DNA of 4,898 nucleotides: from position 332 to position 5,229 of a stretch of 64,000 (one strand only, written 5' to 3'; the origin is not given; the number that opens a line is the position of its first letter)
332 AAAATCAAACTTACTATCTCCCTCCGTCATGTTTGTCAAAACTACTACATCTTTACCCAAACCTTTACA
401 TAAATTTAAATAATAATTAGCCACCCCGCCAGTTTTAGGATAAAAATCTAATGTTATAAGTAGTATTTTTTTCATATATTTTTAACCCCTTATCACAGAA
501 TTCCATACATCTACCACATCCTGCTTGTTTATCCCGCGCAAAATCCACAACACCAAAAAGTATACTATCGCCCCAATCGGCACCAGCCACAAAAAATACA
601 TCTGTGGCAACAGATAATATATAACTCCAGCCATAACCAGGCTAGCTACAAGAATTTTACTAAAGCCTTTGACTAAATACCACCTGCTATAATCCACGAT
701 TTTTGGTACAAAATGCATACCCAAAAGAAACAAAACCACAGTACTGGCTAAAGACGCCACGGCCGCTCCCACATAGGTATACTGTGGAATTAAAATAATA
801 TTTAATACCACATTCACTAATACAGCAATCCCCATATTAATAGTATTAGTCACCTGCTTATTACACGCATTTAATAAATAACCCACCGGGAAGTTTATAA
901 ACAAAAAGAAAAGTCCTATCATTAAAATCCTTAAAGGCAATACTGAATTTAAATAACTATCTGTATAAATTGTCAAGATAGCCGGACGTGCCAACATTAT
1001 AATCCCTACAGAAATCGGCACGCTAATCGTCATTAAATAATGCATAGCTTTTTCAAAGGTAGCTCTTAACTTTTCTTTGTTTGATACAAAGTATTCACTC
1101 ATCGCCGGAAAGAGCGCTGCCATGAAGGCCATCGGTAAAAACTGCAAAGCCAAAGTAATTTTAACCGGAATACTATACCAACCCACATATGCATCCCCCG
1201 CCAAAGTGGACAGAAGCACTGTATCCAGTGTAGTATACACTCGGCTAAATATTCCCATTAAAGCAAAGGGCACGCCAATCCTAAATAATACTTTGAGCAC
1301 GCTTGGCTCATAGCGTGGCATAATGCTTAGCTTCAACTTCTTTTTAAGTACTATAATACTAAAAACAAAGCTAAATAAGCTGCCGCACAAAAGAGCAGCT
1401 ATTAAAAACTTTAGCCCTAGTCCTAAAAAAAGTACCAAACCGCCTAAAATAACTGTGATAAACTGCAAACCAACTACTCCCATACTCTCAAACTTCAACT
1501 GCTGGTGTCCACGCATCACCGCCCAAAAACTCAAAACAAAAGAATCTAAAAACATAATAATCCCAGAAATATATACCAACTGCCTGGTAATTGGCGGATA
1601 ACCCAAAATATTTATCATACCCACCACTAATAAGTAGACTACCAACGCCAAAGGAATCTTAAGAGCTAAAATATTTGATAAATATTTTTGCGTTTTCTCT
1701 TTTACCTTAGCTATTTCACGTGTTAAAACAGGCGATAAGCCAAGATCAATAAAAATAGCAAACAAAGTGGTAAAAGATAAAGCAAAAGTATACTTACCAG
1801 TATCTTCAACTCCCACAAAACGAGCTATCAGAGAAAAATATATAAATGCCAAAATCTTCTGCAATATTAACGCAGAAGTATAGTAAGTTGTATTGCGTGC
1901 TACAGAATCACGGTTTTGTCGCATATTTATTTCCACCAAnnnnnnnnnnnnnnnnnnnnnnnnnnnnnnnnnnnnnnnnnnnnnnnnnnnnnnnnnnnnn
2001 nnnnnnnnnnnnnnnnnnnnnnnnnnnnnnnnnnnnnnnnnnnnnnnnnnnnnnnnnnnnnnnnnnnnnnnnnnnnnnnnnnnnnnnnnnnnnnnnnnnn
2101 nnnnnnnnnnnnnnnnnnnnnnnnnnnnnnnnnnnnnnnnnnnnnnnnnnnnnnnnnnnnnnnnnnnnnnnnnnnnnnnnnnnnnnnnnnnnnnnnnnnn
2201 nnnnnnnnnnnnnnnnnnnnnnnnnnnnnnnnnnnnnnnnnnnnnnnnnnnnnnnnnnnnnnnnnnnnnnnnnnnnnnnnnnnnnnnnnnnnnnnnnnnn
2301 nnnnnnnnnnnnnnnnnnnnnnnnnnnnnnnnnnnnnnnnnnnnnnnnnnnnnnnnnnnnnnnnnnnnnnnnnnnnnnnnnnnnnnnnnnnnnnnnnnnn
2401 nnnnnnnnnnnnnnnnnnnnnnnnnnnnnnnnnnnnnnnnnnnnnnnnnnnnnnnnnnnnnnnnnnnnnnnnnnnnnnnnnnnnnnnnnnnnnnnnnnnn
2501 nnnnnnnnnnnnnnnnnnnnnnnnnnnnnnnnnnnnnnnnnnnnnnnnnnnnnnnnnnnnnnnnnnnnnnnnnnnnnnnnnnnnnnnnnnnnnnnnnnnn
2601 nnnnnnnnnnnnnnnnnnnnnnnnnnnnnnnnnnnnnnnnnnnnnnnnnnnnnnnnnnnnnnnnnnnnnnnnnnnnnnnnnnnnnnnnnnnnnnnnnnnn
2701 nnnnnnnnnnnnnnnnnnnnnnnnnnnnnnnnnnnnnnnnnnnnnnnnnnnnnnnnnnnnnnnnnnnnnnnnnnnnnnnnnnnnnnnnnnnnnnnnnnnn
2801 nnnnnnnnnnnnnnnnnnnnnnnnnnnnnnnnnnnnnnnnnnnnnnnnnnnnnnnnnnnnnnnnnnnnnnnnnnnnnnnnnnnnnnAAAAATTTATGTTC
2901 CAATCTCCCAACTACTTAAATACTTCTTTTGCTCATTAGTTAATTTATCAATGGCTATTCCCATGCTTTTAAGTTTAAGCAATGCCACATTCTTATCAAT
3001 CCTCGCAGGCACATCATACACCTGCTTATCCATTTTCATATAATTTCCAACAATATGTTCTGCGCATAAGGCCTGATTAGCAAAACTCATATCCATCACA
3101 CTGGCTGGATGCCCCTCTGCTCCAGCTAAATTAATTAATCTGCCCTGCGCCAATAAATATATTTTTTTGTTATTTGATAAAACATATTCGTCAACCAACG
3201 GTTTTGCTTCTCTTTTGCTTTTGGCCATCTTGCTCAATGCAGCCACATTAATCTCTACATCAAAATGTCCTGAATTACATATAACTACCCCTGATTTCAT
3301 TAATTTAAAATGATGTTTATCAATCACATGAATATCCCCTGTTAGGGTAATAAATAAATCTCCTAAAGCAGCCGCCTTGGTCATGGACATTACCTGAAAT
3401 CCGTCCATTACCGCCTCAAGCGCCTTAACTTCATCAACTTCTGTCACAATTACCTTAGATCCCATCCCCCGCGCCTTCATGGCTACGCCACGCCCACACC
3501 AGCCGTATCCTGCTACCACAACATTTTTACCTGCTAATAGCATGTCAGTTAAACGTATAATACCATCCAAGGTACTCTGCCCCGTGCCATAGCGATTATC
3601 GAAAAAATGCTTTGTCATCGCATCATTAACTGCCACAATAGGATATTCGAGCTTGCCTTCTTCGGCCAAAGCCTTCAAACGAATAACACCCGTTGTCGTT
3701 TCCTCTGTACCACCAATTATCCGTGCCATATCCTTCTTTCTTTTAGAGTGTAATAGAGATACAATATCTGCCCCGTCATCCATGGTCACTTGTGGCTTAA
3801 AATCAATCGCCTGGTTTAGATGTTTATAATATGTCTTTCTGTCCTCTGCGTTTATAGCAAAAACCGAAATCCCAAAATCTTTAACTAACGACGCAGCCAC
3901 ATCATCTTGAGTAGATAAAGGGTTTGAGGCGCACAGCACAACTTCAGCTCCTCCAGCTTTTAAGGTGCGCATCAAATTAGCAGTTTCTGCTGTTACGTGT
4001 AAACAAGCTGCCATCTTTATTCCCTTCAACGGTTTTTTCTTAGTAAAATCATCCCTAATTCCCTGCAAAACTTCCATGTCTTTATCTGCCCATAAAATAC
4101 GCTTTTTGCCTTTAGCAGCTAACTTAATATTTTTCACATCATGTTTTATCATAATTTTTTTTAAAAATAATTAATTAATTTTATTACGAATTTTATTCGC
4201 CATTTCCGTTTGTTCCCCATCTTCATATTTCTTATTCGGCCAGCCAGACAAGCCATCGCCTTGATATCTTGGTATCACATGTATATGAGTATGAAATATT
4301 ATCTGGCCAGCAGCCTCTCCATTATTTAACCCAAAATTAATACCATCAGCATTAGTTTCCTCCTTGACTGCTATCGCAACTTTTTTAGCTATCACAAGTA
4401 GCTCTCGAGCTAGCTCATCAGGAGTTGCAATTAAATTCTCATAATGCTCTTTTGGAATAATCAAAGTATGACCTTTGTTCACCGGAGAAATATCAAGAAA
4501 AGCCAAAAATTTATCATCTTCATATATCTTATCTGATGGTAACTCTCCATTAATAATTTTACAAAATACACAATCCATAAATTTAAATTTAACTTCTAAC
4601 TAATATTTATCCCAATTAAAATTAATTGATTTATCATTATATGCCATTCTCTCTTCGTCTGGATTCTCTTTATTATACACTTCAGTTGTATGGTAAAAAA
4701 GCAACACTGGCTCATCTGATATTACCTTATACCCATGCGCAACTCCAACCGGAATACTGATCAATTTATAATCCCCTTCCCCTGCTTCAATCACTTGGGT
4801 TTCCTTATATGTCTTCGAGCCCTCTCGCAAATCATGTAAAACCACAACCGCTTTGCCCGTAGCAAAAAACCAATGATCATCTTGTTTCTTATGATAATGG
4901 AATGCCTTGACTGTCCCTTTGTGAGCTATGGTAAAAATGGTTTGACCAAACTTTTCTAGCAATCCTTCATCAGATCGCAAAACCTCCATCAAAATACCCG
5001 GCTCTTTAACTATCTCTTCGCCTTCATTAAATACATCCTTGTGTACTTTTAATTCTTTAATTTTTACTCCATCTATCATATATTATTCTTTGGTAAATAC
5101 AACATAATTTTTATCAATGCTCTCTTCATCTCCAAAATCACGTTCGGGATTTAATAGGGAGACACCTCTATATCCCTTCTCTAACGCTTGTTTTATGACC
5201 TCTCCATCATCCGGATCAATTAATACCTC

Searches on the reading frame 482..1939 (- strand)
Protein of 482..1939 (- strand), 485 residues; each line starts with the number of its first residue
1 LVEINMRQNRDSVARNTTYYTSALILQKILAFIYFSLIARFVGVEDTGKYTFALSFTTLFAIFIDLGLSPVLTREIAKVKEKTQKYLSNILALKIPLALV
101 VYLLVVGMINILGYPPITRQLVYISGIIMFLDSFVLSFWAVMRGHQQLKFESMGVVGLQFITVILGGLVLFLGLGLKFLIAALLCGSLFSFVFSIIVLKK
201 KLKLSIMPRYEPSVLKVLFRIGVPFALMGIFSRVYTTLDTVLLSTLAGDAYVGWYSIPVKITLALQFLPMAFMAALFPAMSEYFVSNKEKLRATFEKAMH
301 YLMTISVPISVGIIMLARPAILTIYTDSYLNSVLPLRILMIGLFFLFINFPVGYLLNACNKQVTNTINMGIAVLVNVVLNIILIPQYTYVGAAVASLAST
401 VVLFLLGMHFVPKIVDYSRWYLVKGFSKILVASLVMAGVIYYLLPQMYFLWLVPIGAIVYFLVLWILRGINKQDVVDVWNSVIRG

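Call 53: search_protein_families(library=pfam, proteins=[window:482-1939:-], max_evalue=0.001)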
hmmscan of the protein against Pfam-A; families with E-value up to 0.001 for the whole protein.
window:482-1939:- (485 aa): 4 families
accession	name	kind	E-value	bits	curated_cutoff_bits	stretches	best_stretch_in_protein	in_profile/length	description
PF01943.22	Polysacc_synt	-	3.3e-35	122.3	28.2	1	13-283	1-273/274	Polysaccharide biosynthesis protein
PF13440.11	Polysacc_synt_3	-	2.8e-26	92.9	23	1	38-333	2-292/293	Polysaccharide biosynthesis protein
PF03023.19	MurJ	-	1.1e-12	47.8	27.4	1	70-453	39-442/451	Lipid II flippase MurJ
PF01554.23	MatE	-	1.2e-08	35.2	24.9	1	224-382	1-161/161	MatE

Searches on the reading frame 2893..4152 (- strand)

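Call 53: search_protein_families(library=pfam, proteins=[window:2893-4152:-], max_evalue=0.001)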
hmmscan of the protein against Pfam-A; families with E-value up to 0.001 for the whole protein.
window:2893-4152:- (419 aa): 4 families
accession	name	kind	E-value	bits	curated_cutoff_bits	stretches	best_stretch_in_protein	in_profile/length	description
PF05221.23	AdoHcyase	-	1.7e-60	205.2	25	2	4-139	2-141/299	S-adenosyl-L-homocysteine hydrolase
PF00670.27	AdoHcyase_NAD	-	3.8e-52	177.1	27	1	186-346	1-161/162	S-adenosyl-L-homocysteine hydrolase, NAD binding domain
PF02826.25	2-Hacid_dh_C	-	1.1e-09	38.4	25.1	1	205-320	33-151/178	D-isomer specific 2-hydroxyacid dehydrogenase, NAD binding domain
PF07991.19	KARI_N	-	6.2e-08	32.8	20.6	1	206-302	2-102/165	Acetohydroxy acid isomeroreductase, NADPH-binding domain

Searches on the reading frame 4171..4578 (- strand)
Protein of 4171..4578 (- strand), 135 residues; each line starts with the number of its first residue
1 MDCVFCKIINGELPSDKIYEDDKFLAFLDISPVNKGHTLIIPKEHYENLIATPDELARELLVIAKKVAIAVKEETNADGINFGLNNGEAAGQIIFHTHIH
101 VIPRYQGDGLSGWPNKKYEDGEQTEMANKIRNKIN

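Call 53: search_protein_families(library=pfam, proteins=[window:4171-4578:-], max_evalue=0.001)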
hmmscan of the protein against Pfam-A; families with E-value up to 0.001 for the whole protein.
window:4171-4578:- (135 aa): 3 families
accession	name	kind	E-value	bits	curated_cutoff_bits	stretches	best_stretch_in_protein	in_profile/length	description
PF01230.28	HIT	-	2.2e-29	102.4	21.5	1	11-106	2-97/98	HIT domain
PF11969.13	DcpS_C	-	3.8e-16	60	24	1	3-104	2-103/114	Scavenger mRNA decapping enzyme C-term binding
PF04677.20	CwfJ_C_1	-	6.3e-05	23.3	21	1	24-103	36-108/122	Protein similar to CwfJ C-terminus 1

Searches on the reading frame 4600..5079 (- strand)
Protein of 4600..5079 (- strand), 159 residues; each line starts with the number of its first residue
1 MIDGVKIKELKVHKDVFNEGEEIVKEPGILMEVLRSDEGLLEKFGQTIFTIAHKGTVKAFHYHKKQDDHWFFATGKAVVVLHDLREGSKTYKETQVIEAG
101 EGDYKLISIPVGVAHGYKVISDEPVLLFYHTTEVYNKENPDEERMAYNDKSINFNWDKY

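Call 53: search_protein_families(library=pfam, proteins=[window:4600-5079:-], max_evalue=0.001)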
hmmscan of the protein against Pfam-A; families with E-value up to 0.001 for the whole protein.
window:4600-5079:- (159 aa): 2 families
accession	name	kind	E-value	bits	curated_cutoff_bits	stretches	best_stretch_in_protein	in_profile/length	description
PF00908.23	dTDP_sugar_isom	-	4.1e-19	69.3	27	1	37-157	33-153/168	dTDP-4-dehydrorhamnose 3,5-epimerase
PF14667.12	Polysacc_synt_C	-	5.6e-11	43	28.7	1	28-141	6-109/111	Polysaccharide biosynthesis C-terminal domain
